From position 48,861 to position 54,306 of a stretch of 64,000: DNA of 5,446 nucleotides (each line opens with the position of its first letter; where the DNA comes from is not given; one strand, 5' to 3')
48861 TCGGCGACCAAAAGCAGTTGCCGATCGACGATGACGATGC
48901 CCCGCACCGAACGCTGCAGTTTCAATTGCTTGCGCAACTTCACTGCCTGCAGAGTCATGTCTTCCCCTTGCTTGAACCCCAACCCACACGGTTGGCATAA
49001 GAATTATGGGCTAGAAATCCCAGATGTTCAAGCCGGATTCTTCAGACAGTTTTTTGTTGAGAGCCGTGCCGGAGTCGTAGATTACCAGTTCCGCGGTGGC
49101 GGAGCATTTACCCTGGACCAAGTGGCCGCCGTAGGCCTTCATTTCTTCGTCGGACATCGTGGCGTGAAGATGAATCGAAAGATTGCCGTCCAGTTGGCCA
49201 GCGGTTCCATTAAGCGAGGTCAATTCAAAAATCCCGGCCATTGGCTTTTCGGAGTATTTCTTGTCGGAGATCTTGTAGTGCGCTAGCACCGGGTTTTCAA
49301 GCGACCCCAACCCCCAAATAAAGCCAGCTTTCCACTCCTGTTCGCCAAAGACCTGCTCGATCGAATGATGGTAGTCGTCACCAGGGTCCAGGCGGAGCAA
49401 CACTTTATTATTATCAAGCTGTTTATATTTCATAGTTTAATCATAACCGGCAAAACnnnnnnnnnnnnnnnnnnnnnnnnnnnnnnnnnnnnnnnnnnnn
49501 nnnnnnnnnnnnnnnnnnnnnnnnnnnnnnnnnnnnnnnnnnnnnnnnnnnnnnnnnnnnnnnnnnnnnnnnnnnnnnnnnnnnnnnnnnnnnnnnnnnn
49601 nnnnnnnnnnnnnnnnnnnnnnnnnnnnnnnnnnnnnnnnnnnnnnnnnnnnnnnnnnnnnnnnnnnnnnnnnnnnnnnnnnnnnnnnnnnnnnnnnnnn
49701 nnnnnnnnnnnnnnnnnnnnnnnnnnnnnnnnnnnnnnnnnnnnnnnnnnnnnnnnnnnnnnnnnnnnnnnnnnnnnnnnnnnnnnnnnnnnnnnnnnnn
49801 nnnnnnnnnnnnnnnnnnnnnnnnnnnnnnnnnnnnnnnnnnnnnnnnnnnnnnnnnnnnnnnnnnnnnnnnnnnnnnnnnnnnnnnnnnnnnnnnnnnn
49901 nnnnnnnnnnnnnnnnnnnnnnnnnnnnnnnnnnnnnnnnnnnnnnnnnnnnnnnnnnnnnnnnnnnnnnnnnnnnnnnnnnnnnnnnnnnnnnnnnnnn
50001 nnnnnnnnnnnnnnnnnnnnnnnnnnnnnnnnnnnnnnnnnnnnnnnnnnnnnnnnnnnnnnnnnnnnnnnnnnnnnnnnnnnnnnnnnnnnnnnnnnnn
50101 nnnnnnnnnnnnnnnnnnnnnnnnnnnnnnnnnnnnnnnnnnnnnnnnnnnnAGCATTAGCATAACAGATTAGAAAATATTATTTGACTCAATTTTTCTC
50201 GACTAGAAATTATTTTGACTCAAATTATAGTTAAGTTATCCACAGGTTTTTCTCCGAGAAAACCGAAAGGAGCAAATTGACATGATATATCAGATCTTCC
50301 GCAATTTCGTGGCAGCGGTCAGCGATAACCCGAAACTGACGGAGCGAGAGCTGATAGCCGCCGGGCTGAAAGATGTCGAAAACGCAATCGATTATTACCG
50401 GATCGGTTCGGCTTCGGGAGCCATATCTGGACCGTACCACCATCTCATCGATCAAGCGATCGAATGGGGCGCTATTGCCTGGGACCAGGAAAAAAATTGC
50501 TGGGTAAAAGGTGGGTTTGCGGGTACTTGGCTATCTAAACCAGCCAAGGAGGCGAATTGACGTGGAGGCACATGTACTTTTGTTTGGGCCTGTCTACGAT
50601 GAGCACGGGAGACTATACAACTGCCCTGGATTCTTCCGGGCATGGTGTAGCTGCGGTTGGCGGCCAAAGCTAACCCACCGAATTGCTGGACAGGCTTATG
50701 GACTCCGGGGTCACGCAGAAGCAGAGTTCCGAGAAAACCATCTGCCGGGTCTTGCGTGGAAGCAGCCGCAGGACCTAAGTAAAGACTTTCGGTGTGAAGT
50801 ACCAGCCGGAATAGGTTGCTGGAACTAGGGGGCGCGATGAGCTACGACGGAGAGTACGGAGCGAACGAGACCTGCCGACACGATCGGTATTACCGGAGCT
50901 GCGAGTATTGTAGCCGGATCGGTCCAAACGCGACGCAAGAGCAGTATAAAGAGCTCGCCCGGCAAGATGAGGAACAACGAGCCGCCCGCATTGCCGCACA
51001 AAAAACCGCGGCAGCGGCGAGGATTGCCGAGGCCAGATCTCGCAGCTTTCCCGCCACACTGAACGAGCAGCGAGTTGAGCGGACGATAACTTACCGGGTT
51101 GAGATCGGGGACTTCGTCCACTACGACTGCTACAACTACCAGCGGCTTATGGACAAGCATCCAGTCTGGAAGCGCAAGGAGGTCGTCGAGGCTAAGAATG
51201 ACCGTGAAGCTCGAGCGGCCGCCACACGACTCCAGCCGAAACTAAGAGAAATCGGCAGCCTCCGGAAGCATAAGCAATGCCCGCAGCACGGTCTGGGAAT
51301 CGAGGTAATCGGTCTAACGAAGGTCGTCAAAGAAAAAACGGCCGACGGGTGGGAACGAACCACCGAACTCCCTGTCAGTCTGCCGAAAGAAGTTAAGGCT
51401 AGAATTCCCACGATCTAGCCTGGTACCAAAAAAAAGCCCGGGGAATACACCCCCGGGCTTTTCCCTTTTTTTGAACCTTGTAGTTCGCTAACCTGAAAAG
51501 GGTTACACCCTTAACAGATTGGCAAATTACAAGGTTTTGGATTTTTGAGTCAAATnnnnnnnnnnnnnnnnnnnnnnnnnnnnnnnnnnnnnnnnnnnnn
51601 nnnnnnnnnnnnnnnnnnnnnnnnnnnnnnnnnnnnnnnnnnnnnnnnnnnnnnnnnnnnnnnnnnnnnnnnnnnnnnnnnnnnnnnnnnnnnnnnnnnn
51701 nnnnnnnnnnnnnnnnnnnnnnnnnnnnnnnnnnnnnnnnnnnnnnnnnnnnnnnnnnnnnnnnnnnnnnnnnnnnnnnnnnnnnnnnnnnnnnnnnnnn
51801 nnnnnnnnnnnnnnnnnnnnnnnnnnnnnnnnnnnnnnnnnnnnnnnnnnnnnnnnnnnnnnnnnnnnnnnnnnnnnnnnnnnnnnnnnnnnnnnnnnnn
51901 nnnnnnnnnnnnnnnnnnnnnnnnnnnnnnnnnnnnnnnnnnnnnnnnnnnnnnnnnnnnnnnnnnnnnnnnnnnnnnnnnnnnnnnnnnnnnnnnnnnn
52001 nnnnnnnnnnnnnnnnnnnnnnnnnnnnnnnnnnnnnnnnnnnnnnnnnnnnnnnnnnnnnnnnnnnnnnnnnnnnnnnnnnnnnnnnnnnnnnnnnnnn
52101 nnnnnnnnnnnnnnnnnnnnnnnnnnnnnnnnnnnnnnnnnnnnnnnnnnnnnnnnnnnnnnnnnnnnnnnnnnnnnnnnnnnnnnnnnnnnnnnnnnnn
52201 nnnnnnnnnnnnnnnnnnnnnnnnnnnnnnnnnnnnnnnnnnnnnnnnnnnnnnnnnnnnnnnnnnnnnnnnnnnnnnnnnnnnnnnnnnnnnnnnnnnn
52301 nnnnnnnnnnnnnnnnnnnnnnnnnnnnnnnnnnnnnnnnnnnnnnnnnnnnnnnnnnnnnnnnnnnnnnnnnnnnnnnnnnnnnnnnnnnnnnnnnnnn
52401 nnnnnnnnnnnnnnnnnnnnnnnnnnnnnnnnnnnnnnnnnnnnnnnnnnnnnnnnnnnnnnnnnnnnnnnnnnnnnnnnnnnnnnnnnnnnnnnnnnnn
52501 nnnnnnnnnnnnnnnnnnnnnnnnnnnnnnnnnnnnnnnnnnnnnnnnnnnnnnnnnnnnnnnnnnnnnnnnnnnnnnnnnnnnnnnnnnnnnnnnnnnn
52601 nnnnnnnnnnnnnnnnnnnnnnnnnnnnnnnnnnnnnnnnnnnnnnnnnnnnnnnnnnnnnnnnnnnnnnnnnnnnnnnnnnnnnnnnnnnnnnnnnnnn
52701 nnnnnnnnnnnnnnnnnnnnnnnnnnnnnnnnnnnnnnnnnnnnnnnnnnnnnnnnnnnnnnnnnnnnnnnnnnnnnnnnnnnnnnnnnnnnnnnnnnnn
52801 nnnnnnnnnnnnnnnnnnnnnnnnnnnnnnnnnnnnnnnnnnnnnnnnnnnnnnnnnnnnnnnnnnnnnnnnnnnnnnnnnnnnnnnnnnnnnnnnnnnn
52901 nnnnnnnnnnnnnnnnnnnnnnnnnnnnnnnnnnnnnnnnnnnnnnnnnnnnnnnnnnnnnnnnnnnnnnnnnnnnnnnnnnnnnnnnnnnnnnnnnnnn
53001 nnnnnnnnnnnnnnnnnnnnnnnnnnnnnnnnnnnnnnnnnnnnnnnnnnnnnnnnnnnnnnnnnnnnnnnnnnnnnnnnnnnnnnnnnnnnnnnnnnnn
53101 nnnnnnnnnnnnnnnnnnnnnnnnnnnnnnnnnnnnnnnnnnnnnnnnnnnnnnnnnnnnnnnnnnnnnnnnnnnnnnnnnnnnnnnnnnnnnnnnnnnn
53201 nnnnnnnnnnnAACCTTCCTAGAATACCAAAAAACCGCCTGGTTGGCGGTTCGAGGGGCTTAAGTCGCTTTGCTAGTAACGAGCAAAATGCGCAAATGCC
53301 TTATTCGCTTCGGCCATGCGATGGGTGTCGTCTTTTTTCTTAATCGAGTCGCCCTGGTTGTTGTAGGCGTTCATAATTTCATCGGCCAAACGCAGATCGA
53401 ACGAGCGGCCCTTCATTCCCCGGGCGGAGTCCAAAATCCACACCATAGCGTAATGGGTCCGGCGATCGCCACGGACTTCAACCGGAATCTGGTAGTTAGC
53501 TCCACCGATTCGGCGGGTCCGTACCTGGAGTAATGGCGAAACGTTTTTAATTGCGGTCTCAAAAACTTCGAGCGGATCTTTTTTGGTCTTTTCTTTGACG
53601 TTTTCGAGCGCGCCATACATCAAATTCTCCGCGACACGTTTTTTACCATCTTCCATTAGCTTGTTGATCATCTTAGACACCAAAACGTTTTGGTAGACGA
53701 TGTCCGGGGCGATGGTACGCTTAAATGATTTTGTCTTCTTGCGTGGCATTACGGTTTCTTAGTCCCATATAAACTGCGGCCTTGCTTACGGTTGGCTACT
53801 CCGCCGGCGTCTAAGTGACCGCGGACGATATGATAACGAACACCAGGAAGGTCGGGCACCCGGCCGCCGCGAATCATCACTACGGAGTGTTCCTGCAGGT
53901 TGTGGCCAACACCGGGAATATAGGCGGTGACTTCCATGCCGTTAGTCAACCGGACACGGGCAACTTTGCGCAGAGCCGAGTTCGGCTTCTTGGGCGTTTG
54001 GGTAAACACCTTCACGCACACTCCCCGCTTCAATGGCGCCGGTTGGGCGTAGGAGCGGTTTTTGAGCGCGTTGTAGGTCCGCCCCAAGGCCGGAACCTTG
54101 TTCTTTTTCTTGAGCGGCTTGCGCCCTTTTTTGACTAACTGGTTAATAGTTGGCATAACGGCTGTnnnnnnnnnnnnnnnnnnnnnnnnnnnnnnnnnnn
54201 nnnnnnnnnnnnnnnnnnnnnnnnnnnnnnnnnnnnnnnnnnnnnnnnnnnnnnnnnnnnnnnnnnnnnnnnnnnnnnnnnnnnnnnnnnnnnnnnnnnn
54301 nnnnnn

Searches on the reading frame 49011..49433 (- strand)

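Call 15: search_protein_families(library=pfam, proteins=[window:49011-49433:-], max_evalue=0.01)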
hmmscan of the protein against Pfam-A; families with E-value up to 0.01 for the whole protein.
window:49011-49433:- (140 aa): 1 family
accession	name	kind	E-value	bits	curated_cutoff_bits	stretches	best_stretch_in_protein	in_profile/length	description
PF03479.20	PCC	-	8.2e-25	87.8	25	1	11-119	3-113/117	Plants and Prokaryotes Conserved (PCC) domain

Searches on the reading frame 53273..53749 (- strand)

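Call 76: search_protein_families(library=pfam, proteins=[window:53273-53749:-], max_evalue=0.00001)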
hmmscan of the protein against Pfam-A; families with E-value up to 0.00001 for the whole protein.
window:53273-53749:- (158 aa): 1 family
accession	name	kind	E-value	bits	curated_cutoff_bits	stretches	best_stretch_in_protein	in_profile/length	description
PF00177.27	Ribosomal_S7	-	2.5e-60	202.8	24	1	4-150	2-148/148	Ribosomal protein S7p/S5e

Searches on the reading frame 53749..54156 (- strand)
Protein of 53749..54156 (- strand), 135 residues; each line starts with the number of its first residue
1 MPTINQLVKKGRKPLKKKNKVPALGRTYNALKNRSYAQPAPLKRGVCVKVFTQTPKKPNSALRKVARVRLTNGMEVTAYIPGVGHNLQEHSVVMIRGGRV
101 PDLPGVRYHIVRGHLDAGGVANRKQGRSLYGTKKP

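Call 76: search_protein_families(library=pfam, proteins=[window:53749-54156:-], max_evalue=0.00001)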
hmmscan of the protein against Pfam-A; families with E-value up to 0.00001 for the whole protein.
window:53749-54156:- (135 aa): 1 family
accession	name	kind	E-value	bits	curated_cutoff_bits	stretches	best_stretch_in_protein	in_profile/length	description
PF00164.32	Ribosom_S12_S23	-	4.9e-35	120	22.3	1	38-129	9-104/110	Ribosomal protein S12/S23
